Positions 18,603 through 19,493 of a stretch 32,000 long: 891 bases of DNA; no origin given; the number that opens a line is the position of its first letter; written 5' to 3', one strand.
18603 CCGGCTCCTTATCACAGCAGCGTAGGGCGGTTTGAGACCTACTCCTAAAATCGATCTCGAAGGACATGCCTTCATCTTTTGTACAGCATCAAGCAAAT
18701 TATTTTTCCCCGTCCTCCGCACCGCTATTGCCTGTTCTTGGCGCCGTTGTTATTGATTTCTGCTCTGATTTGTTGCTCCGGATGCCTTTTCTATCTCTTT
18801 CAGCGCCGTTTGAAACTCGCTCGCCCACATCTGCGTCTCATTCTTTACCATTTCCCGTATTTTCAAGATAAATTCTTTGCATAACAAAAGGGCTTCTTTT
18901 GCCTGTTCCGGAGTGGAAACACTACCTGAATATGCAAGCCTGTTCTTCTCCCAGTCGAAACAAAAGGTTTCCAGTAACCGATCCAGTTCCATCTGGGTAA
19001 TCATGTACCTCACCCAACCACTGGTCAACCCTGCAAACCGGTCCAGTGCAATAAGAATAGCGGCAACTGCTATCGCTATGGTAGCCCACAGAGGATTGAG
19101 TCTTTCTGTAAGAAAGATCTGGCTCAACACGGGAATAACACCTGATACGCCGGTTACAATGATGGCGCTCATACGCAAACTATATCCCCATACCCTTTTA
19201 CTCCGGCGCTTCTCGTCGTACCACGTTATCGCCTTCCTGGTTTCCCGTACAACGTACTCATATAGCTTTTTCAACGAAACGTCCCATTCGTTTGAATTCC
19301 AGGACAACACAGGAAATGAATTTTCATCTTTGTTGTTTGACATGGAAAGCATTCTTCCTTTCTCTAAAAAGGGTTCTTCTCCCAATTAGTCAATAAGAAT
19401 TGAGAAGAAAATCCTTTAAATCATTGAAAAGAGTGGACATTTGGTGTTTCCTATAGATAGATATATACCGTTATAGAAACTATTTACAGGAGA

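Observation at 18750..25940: Candidate undescribed conflict module: DUF4062-NACHT-HEAT-FGE STAND NTPase followed by a SLATT-like two-TM protein, both hit by IS elements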

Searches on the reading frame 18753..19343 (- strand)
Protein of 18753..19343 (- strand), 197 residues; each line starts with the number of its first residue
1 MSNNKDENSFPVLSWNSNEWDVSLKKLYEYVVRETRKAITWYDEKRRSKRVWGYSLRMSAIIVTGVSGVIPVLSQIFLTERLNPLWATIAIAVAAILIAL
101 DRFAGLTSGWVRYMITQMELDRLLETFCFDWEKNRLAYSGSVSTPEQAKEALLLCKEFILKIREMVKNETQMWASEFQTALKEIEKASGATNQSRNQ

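Call 7: search_protein_families(library=pfam, proteins=[window:18753-19343:-], max_evalue=0.01)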
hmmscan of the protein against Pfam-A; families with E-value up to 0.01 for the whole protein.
window:18753-19343:- (197 aa): 3 families
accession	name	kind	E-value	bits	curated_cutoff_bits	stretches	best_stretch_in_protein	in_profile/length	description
PF18183.6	SLATT_2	-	2.7e-26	93.1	25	1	9-191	6-188/192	SMODS and SLOG-associating 2TM effector domain 2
PF14015.11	DUF4231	-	0.0002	22.2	24.7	1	38-113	2-74/103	Protein of unknown function (DUF4231)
PF18181.6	SLATT_1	-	0.00045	20.7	26.3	1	30-127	1-95/122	SMODS and SLOG-associating 2TM effector domain 1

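Call 8: search_protein_families(library=padloc, proteins=[window:18753-19343:-], max_evalue=0.01)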
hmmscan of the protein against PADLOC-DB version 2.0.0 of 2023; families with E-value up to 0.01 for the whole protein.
window:18753-19343:- (197 aa): 0 families

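Call 13: find_homologous_proteins(query=window:18753-19343:-, max_evalue=0.00001)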
Query seq(197 aa) (197 aa): 7 proteins with E <= 0.00001 among 239 candidates.
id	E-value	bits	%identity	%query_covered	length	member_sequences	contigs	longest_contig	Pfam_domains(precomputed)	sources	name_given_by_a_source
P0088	1.4e-124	431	100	100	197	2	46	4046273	PF18183.7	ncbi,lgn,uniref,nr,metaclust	ncbi:MAG: SLATT domain-containing protein [Candidatus Brocadia sp.]|uniref:SMODS and SLOG-associatin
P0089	3.5e-113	394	89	100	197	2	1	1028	PF18183.7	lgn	-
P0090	8.6e-103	360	82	100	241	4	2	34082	PF18183.7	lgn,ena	-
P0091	1.8e-101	356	81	98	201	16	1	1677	PF18183.7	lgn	-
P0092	8.5e-70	252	58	100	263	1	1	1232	PF03147.20,PF18181.7,PF18183.7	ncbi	-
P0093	2.8e-39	153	44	92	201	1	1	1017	PF18183.7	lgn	-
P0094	2.2e-38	150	42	90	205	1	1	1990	PF18183.7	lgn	-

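Call 24: find_encoding_contigs(protein=P0090, flank=8000, max_places=4)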
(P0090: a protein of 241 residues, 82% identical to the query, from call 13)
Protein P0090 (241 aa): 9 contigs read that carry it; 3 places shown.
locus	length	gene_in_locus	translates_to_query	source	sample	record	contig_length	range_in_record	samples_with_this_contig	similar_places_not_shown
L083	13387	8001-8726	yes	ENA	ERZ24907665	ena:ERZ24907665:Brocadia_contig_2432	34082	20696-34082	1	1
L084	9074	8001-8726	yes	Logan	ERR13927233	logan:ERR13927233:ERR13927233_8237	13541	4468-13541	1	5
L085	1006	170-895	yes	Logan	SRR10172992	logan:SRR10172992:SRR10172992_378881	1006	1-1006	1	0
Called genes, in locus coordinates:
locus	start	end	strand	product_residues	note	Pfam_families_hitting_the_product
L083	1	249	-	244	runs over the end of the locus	PF01435:Peptidase_M48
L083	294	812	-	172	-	PF02482:Ribosomal_S30AE, PF00313:CSD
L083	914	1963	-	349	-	PF04055:Radical_SAM, PF16199:Radical_SAM_C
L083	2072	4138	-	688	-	PF13426:PAS_9 (weak), PF01590:GAF (weak), PF13185:GAF_2, PF13492:GAF_3 (faint), PF01590:GAF, PF00990:GGDEF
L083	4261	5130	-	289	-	PF02899:Phage_int_SAM_1, PF13102:Phage_int_SAM_5 (weak), PF13495:Phage_int_SAM_4 (faint), PF00589:Phage_integrase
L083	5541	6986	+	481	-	PF04715:, PF00425:Chorismate_bind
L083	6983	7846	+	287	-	PF01063:Aminotran_4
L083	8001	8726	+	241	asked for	PF18183:SLATT_2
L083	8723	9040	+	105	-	-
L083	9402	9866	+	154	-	-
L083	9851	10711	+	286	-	PF03781:FGE-sulfatase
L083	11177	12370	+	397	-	-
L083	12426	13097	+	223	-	-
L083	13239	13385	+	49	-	?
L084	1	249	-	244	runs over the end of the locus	PF01435:Peptidase_M48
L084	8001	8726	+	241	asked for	PF18183:SLATT_2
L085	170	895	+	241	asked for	PF18183:SLATT_2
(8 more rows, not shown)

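Call 25: find_encoding_contigs(protein=P0094, flank=8000, max_places=4)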
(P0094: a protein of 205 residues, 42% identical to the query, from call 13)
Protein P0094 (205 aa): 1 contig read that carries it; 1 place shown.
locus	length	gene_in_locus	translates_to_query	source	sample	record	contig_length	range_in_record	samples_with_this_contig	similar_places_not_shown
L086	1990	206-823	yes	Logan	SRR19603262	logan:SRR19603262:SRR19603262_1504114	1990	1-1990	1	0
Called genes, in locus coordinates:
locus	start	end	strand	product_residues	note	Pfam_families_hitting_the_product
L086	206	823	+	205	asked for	PF18183:SLATT_2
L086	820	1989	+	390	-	?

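Call 26: search_protein_families(library=pfam, proteins=[L083:8723-9037:+, L083:9402-9863:+, L083:9851-10708:+, L083:11177-12367:+, L083:12426-13094:+, L086:820-1989:+], max_evalue=0.01)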
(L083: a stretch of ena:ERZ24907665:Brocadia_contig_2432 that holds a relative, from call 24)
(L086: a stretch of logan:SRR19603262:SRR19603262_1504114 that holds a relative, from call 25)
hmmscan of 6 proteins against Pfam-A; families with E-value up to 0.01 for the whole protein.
L083:8723-9037:+ (105 aa): 0 families

L083:9402-9863:+ (154 aa): 0 families

L083:9851-10708:+ (286 aa): 1 family
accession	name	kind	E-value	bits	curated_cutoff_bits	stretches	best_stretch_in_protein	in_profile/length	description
PF03781.23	FGE-sulfatase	-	7.6e-55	186.8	23.3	1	51-282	2-255/255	Sulfatase-modifying factor enzyme 1-like domain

L083:11177-12367:+ (397 aa): 1 family
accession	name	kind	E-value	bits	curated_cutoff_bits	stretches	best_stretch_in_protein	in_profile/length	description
PF04434.22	SWIM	-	0.00014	21.8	19.6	1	73-93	12-36/38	SWIM zinc finger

L083:12426-13094:+ (223 aa): 0 families

L086:820-1989:+ (390 aa): 3 families
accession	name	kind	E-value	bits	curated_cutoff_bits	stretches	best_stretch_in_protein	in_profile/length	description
PF13676.11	TIR_2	-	9.1e-20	71.8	28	1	5-99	2-93/122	TIR domain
PF01582.25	TIR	-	3.5e-07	30.6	21.3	1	8-89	10-90/179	TIR domain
PF08937.16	ThsB_TIR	-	0.00082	20.2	21.2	1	5-83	1-86/100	Thoeris protein ThsB, TIR-like domain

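Call 28: find_related_loci(query=A2, collection=metagenome_contigs, flank=8000)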
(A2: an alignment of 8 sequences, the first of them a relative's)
Query A2 (197 aa) in metagenome_contigs; peptide patterns used: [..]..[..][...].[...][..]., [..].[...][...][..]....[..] (x = any residue, [..] = any of these).
600 stretches matched a pattern (row limit reached: there are more); 12 encode a relative of the query (tblastn E <= 1e-3); 12 distinct loci.
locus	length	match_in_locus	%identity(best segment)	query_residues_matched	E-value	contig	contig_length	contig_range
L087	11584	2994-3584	100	1-197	1e-132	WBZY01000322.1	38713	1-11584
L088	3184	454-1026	41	9-195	3e-47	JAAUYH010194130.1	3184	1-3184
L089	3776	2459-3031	41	9-195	3e-47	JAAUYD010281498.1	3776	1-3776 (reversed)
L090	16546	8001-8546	35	13-190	6e-38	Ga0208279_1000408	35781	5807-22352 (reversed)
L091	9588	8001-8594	36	8-188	2e-37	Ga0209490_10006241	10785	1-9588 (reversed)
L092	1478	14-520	34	23-188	9e-36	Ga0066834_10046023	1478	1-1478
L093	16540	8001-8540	36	11-187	3e-33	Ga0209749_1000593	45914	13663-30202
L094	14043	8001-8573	41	8-193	2e-30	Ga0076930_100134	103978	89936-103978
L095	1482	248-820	41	8-193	8e-31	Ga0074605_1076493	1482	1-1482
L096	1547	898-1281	40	66-190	1e-30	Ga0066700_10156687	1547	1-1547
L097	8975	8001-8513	35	13-181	2e-25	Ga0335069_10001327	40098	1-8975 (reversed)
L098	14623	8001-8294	32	4-106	3e-14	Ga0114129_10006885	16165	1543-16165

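Call 30: search_protein_families(library=pfam, proteins=[L091:3970-6747:-, L098:3812-7420:+, L098:8807-10669:+, L093:7959-8804:+, L090:7962-8801:+, L096:1-615:+, L096:628-1536:+, L092:609-1430:-, L097:5145-6350:-, L094:9128-9799:-], max_evalue=0.001)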
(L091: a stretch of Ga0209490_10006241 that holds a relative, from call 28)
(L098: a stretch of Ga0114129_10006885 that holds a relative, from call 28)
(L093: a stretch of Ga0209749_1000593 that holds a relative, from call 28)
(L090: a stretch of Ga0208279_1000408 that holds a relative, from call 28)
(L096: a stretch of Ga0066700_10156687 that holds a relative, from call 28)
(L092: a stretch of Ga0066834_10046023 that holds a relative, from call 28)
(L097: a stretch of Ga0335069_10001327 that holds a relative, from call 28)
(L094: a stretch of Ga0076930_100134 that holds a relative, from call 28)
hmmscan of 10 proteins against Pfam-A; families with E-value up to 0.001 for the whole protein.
L091:3970-6747:- (926 aa): 19 families
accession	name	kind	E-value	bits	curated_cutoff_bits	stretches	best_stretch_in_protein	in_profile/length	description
PF13424.12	TPR_12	-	6.9e-101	331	30.1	7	819-893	2-76/77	Tetratricopeptide repeat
PF13374.12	TPR_10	-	3.7e-89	290.9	27.5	7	651-692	1-42/42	Tetratricopeptide repeat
PF24885.1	TPR_NPHP3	-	4.1e-68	229.8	100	5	761-853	124-216/239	Nephrocystin-3 TPR domain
PF13176.12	TPR_7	-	5e-33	110.8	27.9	3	654-686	1-33/36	Tetratricopeptide repeat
PF00515.34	TPR_1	-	7.4e-32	108.3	27.8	2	737-766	2-31/34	Tetratricopeptide repeat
PF07719.23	TPR_2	-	4.9e-25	86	27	0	737-766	2-31/34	Tetratricopeptide repeat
PF13181.12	TPR_8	-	2.5e-22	77.5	25.7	0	736-766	1-31/34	Tetratricopeptide repeat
PF13432.12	TPR_16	-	1.7e-21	76.7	32.7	2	622-676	9-55/65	Tetratricopeptide repeat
PF13431.12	TPR_17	-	3.3e-16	58.6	24.4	0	648-672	9-33/34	Tetratricopeptide repeat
PF13676.11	TIR_2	-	3.7e-15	56.9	28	1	17-125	1-104/122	TIR domain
PF00931.28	NB-ARC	-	1.5e-14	54.4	23.5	1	199-417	2-236/248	NB-ARC domain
PF17874.7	TPR_MalT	-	1.6e-11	44.6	45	3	747-894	12-154/336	MalT-like TPR region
PF13428.12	TPR_14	-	2.1e-08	34.5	23.5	0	614-639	5-30/44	Tetratricopeptide repeat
PF14559.12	TPR_19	-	2.7e-08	34.5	25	0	623-680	4-53/68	Tetratricopeptide repeat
PF01582.25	TIR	-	4.2e-07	30.4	21.3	1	22-150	6-139/179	TIR domain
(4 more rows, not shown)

L098:3812-7420:+ (1203 aa): 9 families
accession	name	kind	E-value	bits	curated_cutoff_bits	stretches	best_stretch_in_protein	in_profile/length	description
PF20703.3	nSTAND1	-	5.5e-38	132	27.1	1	59-482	1-378/379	Novel STAND NTPase 1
PF13424.12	TPR_12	-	9.3e-23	80.7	30.1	2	1085-1157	3-74/77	Tetratricopeptide repeat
PF00515.34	TPR_1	-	1.5e-15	56.7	27.8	0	752-779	2-29/34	Tetratricopeptide repeat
PF13181.12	TPR_8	-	8.1e-11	41.6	25.7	0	1130-1157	3-30/34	Tetratricopeptide repeat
PF13374.12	TPR_10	-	1.5e-10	41.1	27.5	0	753-779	4-30/42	Tetratricopeptide repeat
PF13176.12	TPR_7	-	1.9e-10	40.4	27.9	0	753-786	1-34/36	Tetratricopeptide repeat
PF07719.23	TPR_2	-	3.8e-08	33.3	27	0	753-780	3-30/34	Tetratricopeptide repeat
PF10602.15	RPN7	-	0.00059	20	29.6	0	1015-1064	10-62/174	26S proteasome subunit RPN7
PF25201.1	nSTAND6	-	0.00076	20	27.7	0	77-168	2-86/148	Novel STAND NTPase 6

L098:8807-10669:+ (621 aa): 2 families
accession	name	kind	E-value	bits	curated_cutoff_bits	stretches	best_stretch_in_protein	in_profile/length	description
PF00759.25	Glyco_hydro_9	-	3.3e-78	264.4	27.7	1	137-615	1-442/444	Glycosyl hydrolase family 9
PF02927.20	CelD_N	-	2.5e-15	57.5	24.6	1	48-125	6-84/86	Cellulase N-terminal ig-like domain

L093:7959-8804:+ (282 aa): 2 families
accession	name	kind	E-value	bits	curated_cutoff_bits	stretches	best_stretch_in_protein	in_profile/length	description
PF18183.6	SLATT_2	-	5.2e-21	75.8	25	1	23-195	14-185/192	SMODS and SLOG-associating 2TM effector domain 2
PF14015.11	DUF4231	-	0.00027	21.8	24.7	1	43-134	3-88/103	Protein of unknown function (DUF4231)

L090:7962-8801:+ (280 aa): 2 families
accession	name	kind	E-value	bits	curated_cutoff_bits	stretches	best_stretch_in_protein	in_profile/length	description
PF18183.6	SLATT_2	-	7e-28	98.2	25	1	19-190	13-182/192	SMODS and SLOG-associating 2TM effector domain 2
PF14015.11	DUF4231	-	0.00079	20.3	24.7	0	40-121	3-77/103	Protein of unknown function (DUF4231)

L096:1-615:+ (205 aa): 17 families
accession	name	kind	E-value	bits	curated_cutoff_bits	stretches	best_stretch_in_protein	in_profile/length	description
PF00400.38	WD40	-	6.5e-17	61.7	27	1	40-71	8-39/39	WD domain, G-beta repeat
PF25174.1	Beta-prop_THOC3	-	8.4e-16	58.2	305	1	5-112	137-239/272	THOC3 beta-propeller domain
PF25168.1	Beta-prop_WDR36-Utp21_2nd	-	1.7e-12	47.8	84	1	40-76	237-273/335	WDR36/Utp21 second beta-propeller domain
PF24814.1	WD40_Prp19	-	3.3e-12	46.5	320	1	5-111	143-246/281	Prp19 WD40 domain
PF25173.1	Beta-prop_WDR3_1st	-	8.1e-11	42.4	154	1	5-109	79-181/184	WDR3 first beta-propeller domain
PF24780.1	WD40_MABP1-WDR62_1st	-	9.1e-10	38.8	496.3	1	44-108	39-105/328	MABP1/WDR62 first WD40 domain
PF25175.1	Beta-prop_WDR5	-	4e-08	33.3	250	1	5-170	102-260/296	WDR5 beta-propeller domain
PF25391.1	WD40_Gbeta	-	5.7e-08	32.6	150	1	6-102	193-287/340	G protein beta WD-40 repeat protein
PF24817.1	WD40_WDHD1_1st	-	2.5e-07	30.6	109.9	1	40-176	125-264/291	WDHD1 first WD40 domain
PF24807.1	WD40_CDC20-Fz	-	1.4e-06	28.3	200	1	5-77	143-214/292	CDC20/Fizzy WD40 domain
PF25047.1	Beta-prop_TEP1_2nd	-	1.4e-06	28.1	89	1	40-79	87-125/255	TEP-1 second beta-propeller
PF23414.1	Beta-prop_EML_2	-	1e-05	25.5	90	1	7-169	8-159/266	Echinoderm microtubule-associated protein second beta-propeller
PF25172.1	Beta-prop_WDR3_2nd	-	1.9e-05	24.5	140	1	41-106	173-238/293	WDR3 second beta-propeller domain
PF24105.1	Beta-prop_CAF1B_HIR1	-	0.00026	20.5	80.5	1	41-81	128-168/383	CAF1B/HIR1 beta-propeller domain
PF23393.2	Beta-prop_WDR90_POC16_2nd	-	0.00031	20.5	60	0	27-111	206-291/291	WDR90/POC16, second beta-propeller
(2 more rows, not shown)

L096:628-1536:+ (303 aa): 1 family
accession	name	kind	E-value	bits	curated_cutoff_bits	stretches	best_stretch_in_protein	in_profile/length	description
PF18183.6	SLATT_2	-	1.1e-15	58.5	25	1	90-215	60-184/192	SMODS and SLOG-associating 2TM effector domain 2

L092:609-1430:- (274 aa): 0 families

L097:5145-6350:- (402 aa): 0 families

L094:9128-9799:- (224 aa): 1 family
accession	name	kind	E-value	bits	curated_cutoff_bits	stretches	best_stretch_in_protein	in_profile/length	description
PF01300.24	Sua5_yciO_yrdC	-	1.3e-43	149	25.1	1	23-202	2-178/178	Telomere recombination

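Call 49: search_protein_families(library=ncbifam, proteins=[window:18753-19343:-], max_evalue=0.01)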
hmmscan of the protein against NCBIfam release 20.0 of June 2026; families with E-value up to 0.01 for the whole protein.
window:18753-19343:- (197 aa): 2 families
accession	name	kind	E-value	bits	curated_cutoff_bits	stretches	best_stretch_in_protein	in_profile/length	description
NF033633.1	SLATT_2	domain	1.8e-39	135.3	40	1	8-184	4-180/182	SLATT domain-containing protein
NF033634.1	SLATT_1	domain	1.4e-13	51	41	1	30-175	1-130/132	SLATT domain-containing protein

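Call 50: search_protein_families(library=padloc, proteins=[L086:820-1989:+, L091:3970-6747:-, L098:3812-7420:+, L086:206-820:+], max_evalue=0.001)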
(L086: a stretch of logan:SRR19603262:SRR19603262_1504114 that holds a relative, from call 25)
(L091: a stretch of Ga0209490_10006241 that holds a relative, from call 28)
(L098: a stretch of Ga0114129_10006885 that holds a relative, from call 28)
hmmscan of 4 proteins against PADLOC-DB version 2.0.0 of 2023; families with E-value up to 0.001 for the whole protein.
L086:820-1989:+ (390 aa): 9 families
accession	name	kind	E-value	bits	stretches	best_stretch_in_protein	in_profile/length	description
PDLC02421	Aga_TIR-PNTD1-PNTD2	-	4.7e-14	50.3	1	3-98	5-101/430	Class I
PDLC02012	SAVED5--SAVED_TIR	-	1.5e-13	48.7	1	3-93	15-103/404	-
PDLC02403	Aga_TIR-PNTD1-PNTD2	-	5e-13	46.9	1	3-98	4-100/443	Class I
PDLC05062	PDC-S66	-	3.5e-11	41.1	1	4-82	151-230/282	-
PDLC00436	ThsB1|ThsB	-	2.6e-06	25.1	1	2-78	36-116/183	TIR-like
PDLC00417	ThsB1|ThsB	-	8.6e-06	23.5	1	4-76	169-242/303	TIR-like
PDLC03015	TIR-NLR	-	1.6e-05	21.8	1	1-89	1-88/824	-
PDLC00420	ThsB1|ThsB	-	0.00026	18.3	1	1-95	1-96/319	TIR-like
PDLC00419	ThsB1|ThsB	-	0.00094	17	0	3-78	29-108/165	TIR-like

L091:3970-6747:- (926 aa): 5 families
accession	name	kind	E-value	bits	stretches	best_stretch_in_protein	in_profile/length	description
PDLC00420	ThsB1|ThsB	-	2.2e-60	202.5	1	16-194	3-176/319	TIR-like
PDLC01169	TPR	-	1.4e-12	45.5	2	723-894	95-237/252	TPR repeats containing protein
PDLC02012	SAVED5--SAVED_TIR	-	3.6e-11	40.8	1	11-113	10-107/404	-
PDLC05062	PDC-S66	-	2.9e-06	24.9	1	16-109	150-240/282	-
PDLC04781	PDC-M71B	-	4.3e-05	20.4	0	804-892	368-451/515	-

L098:3812-7420:+ (1203 aa): 1 family
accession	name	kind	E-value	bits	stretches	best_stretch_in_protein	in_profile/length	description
PDLC01169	TPR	-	3.3e-10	37.8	1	1082-1178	106-199/252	TPR repeats containing protein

L086:206-820:+ (205 aa): 0 families

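Call 57: find_homologous_proteins(query=A4, max_evalue=1e-8)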
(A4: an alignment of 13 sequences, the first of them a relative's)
Query A4 (13 sequences) (197 aa, profile of the alignment): 130 proteins with E <= 1e-8 among 8000 candidates; the best 120 are listed.
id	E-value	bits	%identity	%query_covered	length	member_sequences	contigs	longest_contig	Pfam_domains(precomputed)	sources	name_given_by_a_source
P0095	2.5e-80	287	35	88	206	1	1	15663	PF18183.7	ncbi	-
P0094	1.5e-77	278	42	90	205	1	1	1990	PF18183.7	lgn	-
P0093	1.6e-77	278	44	92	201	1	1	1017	PF18183.7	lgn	-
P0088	4.2e-77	276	100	100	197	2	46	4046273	PF18183.7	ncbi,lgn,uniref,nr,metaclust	ncbi:MAG: SLATT domain-containing protein [Candidatus Brocadia sp.]|uniref:SMODS and SLOG-associatin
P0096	1.0e-76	275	36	88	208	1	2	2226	PF18183.7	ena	-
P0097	6.8e-76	272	36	90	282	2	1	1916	PF18183.7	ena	-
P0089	7.3e-76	272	89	100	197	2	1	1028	PF18183.7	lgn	-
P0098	1.5e-75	271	36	90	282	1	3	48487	PF18183.7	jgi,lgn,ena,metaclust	metaclust:\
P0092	2.2e-75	271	58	100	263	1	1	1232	PF03147.20,PF18181.7,PF18183.7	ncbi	-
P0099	2.2e-74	267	39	89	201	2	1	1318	PF18183.7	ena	-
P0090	4.1e-74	266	82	100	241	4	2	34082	PF18183.7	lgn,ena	-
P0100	7.9e-74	266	37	96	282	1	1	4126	PF18183.7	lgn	-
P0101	2.4e-72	261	35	96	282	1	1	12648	PF18183.7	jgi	jgi:SMODS and SLOG-associating 2TM effector domain 2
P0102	3.2e-71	257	38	89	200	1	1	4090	PF18181.7,PF18183.7,PF14015.12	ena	-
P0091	3.4e-71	257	81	98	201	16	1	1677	PF18183.7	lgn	-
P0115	7.3e-64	233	39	92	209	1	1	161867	PF18183.7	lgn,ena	-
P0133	1.1e-61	226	39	93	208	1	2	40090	PF18183.7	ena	-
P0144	1.4e-60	222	41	93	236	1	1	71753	PF18183.7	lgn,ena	-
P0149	2.8e-60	221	36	95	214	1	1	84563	PF18183.7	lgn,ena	-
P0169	6.5e-57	210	33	92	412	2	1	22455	PF18183.7,PF14015.12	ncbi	-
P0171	8.4e-57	210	33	91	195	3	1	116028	PF18183.7,PF14015.12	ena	-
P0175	4.9e-56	207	36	96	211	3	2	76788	PF18183.7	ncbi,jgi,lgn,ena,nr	ncbi:MAG: hypothetical protein FOGNACKC_05184 [Anaerolineae bacterium]|nr:hypothetical protein [Anae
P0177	8.1e-56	207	33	93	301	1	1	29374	PF18183.7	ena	-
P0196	1.4e-50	190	33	90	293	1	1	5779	PF18183.7,PF14015.12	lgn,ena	-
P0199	6.8e-50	187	33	87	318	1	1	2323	PF18183.7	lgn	-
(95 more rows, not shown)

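Call 58: find_encoding_contigs(protein=P0115, flank=5000, max_places=2)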
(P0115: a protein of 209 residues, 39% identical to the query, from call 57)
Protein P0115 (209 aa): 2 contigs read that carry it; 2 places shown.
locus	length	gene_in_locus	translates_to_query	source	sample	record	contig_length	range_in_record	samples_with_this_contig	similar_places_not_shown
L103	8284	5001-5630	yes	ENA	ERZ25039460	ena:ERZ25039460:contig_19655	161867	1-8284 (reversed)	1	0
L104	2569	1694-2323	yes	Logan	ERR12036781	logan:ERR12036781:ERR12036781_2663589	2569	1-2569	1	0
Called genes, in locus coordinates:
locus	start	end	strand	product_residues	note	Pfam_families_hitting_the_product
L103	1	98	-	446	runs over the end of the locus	PF01548:DEDD_Tnp_IS110, PF02371:Transposase_20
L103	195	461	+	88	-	-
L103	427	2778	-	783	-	PF00149:Metallophos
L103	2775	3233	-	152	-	PF00903:Glyoxalase, PF13669:Glyoxalase_4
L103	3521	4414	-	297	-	PF01408:GFO_IDH_MocA, PF22725:GFO_IDH_MocA_C3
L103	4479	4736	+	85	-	-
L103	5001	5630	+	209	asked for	PF18183:SLATT_2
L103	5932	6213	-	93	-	-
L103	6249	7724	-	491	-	PF00078:RVT_1, PF08388:GIIM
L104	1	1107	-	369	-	?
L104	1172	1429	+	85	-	-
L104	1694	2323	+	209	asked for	PF18183:SLATT_2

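Call 59: find_encoding_contigs(protein=P0144, flank=5000, max_places=2)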
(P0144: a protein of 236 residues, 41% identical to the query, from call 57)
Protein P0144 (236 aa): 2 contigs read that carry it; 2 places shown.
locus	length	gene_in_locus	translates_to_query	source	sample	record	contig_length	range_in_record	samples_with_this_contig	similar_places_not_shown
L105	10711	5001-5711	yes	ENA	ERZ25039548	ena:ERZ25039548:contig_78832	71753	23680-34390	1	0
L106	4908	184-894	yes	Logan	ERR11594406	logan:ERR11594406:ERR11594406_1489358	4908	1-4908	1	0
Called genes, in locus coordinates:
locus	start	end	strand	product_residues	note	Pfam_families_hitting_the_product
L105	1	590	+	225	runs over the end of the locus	-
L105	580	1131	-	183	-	-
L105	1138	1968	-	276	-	PF01861:BpsA_C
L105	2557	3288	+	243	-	PF13191:AAA_16 (weak), PF13207:AAA_17, PF13238:AAA_18, PF13521:AAA_28 (weak)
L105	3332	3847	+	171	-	PF00293:NUDIX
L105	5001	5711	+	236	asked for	PF18183:SLATT_2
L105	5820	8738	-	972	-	PF00149:Metallophos, PF24883:NPHP3_N (faint)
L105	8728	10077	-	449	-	PF04055:Radical_SAM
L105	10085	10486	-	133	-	PF00293:NUDIX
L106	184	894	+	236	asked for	PF18183:SLATT_2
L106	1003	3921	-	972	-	PF00149:Metallophos, PF24883:NPHP3_N (faint)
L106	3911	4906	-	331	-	?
